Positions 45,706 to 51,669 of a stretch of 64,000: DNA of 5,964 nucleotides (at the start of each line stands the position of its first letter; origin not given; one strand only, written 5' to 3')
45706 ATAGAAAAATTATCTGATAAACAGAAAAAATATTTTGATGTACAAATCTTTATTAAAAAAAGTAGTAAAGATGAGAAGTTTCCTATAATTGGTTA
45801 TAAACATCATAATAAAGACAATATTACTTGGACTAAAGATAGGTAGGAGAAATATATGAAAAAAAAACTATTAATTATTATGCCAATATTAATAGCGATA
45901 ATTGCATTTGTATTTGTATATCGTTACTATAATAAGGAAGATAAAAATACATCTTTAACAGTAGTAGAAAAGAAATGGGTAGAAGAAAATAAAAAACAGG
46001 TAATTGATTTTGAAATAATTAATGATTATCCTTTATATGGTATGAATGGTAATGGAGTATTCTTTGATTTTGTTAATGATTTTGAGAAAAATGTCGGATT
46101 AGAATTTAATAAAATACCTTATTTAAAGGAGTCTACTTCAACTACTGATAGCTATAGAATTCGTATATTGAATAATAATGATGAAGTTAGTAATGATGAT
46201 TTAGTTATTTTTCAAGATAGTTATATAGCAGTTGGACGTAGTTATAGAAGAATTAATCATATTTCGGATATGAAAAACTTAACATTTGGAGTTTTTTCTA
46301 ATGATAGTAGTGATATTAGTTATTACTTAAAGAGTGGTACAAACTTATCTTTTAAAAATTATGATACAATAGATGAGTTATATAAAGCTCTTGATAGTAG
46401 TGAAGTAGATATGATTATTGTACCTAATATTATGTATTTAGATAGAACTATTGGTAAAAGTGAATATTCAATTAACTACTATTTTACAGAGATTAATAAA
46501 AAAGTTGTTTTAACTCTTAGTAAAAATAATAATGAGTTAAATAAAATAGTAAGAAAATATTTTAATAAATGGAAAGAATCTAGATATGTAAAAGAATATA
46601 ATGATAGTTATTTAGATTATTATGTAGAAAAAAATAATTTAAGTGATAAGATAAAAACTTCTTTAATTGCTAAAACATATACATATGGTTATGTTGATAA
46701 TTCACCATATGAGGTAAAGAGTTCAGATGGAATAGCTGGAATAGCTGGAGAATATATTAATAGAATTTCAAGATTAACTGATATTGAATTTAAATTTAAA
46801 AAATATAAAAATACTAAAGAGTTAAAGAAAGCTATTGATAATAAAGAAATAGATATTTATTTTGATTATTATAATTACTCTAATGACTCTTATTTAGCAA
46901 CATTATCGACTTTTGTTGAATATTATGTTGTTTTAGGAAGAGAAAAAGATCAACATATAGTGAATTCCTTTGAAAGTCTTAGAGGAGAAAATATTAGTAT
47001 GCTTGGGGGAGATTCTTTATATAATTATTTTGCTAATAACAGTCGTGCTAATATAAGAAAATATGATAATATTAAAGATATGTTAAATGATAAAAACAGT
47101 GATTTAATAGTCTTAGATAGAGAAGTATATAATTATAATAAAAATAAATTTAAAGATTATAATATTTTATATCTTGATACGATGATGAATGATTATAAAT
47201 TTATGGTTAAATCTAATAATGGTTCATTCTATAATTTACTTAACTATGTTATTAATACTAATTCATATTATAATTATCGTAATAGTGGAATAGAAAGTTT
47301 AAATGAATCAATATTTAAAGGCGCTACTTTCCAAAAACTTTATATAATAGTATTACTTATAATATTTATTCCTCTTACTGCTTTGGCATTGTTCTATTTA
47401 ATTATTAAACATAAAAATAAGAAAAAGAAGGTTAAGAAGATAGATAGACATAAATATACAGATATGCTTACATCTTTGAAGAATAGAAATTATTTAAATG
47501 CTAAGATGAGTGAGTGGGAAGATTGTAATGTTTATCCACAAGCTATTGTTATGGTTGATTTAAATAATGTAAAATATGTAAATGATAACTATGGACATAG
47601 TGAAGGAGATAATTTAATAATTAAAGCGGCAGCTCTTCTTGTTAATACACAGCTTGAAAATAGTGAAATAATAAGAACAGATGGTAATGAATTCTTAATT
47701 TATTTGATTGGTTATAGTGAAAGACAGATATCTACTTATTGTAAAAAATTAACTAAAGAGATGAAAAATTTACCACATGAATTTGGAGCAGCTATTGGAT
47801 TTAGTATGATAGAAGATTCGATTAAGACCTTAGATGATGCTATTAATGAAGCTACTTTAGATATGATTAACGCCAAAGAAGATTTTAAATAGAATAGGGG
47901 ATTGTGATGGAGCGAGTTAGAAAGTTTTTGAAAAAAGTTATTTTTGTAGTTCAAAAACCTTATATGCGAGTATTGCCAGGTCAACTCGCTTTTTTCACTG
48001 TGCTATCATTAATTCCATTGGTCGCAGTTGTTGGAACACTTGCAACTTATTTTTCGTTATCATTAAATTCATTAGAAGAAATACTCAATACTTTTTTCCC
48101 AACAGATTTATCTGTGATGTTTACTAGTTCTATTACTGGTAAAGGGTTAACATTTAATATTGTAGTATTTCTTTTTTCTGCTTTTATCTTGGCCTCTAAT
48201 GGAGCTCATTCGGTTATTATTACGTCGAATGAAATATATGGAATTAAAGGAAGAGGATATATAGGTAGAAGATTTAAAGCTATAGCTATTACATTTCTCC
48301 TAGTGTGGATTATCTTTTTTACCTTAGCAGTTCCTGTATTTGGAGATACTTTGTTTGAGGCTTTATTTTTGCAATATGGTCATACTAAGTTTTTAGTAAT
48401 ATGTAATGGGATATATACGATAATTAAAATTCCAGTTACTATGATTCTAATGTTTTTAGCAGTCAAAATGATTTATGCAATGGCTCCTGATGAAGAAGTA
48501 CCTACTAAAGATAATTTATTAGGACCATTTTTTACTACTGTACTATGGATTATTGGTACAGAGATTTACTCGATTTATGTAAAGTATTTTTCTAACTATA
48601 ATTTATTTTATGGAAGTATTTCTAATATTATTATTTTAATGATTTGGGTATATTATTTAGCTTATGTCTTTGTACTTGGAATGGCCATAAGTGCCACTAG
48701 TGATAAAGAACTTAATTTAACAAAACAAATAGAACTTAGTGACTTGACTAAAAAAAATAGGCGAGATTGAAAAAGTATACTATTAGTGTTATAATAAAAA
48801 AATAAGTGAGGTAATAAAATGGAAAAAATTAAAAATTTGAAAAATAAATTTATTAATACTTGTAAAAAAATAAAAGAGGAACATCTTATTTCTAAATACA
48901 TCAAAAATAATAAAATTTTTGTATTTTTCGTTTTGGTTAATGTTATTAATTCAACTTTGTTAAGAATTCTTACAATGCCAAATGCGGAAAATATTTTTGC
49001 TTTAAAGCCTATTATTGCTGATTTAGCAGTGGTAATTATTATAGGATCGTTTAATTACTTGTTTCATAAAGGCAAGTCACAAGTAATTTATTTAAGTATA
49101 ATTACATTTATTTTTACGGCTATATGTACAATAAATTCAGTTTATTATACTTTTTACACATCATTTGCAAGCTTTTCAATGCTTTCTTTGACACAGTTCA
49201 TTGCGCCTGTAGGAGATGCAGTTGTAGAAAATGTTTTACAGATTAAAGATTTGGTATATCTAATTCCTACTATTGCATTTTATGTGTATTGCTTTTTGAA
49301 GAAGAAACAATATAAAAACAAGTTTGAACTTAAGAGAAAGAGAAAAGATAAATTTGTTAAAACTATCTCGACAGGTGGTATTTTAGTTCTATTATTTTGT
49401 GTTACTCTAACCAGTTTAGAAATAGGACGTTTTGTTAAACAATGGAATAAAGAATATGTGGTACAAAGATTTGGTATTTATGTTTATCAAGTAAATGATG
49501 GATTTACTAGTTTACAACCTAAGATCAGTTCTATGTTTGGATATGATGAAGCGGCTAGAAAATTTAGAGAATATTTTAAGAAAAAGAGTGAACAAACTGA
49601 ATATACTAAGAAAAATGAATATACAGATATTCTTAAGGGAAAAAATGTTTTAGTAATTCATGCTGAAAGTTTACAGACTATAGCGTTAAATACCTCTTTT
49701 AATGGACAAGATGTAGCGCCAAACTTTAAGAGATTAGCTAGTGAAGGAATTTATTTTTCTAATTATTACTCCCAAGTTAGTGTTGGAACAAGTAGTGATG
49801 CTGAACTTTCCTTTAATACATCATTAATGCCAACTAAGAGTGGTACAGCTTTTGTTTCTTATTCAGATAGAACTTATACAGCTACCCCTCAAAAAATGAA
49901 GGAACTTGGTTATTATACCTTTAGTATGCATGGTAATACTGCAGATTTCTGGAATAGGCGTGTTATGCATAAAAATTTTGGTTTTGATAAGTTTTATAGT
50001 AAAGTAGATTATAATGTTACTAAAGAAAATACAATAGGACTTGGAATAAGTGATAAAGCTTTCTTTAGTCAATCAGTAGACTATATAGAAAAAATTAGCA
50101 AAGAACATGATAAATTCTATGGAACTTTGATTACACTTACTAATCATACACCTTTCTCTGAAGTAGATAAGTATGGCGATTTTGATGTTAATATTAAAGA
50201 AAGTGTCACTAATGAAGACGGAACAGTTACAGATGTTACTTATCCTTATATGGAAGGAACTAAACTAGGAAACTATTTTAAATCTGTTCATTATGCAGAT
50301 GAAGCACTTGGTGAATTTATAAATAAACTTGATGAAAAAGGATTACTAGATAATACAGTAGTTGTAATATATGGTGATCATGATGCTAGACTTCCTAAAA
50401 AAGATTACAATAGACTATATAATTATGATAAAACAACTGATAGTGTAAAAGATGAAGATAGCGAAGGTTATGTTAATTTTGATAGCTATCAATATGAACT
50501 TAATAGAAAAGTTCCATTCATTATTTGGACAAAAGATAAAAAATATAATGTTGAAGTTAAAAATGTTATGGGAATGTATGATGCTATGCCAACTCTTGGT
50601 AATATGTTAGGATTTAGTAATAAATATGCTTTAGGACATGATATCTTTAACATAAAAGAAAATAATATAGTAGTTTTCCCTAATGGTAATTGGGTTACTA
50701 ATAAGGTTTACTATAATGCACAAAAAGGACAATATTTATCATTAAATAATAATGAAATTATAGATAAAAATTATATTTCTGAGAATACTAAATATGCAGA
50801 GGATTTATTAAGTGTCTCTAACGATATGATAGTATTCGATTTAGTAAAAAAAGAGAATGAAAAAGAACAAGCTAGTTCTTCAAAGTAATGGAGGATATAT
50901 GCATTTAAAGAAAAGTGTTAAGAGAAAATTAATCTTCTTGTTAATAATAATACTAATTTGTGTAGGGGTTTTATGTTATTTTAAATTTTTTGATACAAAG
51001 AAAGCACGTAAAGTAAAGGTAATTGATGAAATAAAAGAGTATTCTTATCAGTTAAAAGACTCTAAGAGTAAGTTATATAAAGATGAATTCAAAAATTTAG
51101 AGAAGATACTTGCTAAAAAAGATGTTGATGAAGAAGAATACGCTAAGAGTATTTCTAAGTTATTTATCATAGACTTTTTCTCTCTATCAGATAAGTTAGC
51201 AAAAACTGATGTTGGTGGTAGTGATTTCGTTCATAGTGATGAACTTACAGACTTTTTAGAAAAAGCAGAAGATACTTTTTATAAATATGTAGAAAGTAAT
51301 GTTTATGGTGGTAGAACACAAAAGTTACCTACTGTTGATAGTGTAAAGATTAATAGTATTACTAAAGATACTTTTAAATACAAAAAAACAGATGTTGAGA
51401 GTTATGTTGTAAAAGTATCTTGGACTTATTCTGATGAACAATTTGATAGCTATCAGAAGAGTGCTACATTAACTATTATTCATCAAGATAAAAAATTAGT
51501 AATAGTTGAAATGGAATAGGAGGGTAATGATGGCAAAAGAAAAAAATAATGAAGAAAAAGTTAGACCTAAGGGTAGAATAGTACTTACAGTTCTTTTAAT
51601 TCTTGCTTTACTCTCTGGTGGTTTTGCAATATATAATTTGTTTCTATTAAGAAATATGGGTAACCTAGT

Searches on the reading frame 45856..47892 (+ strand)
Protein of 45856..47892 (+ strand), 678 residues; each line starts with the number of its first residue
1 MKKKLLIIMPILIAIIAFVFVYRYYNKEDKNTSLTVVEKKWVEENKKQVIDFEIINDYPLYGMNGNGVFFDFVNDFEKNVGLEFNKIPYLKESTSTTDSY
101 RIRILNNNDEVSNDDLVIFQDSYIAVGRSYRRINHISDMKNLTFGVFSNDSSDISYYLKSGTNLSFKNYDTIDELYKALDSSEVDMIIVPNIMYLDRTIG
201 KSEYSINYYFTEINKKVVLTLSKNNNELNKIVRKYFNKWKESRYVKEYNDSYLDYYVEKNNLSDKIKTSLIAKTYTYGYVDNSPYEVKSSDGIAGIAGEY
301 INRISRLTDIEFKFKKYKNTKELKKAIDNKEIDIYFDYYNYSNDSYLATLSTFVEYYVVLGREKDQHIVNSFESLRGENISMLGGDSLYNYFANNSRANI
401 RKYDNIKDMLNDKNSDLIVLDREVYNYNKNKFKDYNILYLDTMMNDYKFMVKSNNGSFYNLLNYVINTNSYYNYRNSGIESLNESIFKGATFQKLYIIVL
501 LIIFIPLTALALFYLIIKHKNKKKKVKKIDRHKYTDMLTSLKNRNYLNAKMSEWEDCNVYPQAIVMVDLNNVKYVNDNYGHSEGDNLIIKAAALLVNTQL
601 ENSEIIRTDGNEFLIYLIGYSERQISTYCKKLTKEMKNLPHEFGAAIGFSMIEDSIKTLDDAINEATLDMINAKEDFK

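Call 42: search_protein_families(library=pfam, proteins=[window:45856-47892:+], max_evalue=0.0001)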
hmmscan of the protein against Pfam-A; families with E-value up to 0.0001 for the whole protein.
window:45856-47892:+ (678 aa): 1 family
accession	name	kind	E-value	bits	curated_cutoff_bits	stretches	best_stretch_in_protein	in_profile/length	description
PF00990.26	GGDEF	-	3.2e-20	72.9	23.8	1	534-676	2-157/161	Diguanylate cyclase, GGDEF domain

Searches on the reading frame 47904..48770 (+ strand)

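Call 42: search_protein_families(library=pfam, proteins=[window:47904-48770:+], max_evalue=0.0001)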
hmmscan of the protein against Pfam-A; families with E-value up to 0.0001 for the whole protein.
window:47904-48770:+ (288 aa): 1 family
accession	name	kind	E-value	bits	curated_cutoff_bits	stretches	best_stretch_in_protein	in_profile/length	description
PF03631.20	Virul_fac_BrkB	-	9.5e-42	143.9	33.7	1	26-267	10-256/259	Virulence factor BrkB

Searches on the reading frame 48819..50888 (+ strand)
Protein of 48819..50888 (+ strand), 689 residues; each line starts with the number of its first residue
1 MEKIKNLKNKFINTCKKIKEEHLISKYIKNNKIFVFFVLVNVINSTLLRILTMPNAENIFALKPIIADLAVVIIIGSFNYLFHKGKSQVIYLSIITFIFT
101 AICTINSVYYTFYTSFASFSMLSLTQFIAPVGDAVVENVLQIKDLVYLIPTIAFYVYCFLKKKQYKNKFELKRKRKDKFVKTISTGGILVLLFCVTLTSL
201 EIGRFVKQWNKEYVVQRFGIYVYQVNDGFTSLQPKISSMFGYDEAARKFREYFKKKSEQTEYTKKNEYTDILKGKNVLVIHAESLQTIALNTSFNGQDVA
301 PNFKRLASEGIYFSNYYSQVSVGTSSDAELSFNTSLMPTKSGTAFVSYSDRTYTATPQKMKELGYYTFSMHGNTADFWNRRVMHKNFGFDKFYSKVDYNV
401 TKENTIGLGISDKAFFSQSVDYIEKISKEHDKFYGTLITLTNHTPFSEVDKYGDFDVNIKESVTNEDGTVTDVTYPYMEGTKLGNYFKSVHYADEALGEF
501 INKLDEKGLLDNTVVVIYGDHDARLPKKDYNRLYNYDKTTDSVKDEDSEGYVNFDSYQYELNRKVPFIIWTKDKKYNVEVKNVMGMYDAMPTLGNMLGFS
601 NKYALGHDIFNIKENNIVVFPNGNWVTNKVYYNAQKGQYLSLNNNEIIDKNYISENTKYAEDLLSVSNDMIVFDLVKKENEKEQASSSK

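Call 42: search_protein_families(library=pfam, proteins=[window:48819-50888:+], max_evalue=0.0001)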
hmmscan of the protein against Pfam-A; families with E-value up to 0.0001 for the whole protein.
window:48819-50888:+ (689 aa): 2 families
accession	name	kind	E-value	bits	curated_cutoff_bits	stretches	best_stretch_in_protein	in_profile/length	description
PF00884.28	Sulfatase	-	2e-36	126.3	25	1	275-598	1-300/301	Sulfatase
PF01663.27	Phosphodiest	-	4.7e-05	23.6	23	0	298-523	18-221/342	Type I phosphodiesterase / nucleotide pyrophosphatase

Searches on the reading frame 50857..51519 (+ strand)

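Call 42: search_protein_families(library=pfam, proteins=[window:50857-51519:+], max_evalue=0.0001)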
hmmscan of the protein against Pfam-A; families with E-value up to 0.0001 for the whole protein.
window:50857-51519:+ (220 aa): 0 families

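Call 52: search_protein_families(library=ncbifam, proteins=[window:50857-51519:+], max_evalue=0.001)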
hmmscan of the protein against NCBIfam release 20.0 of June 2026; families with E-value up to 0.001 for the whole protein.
window:50857-51519:+ (220 aa): 1 family
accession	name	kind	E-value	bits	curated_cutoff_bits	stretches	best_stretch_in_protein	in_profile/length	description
NF005826.1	PRK07718.1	equivalog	5.2e-05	23.2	140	1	15-82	1-69/143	flagellar basal body-associated protein FliL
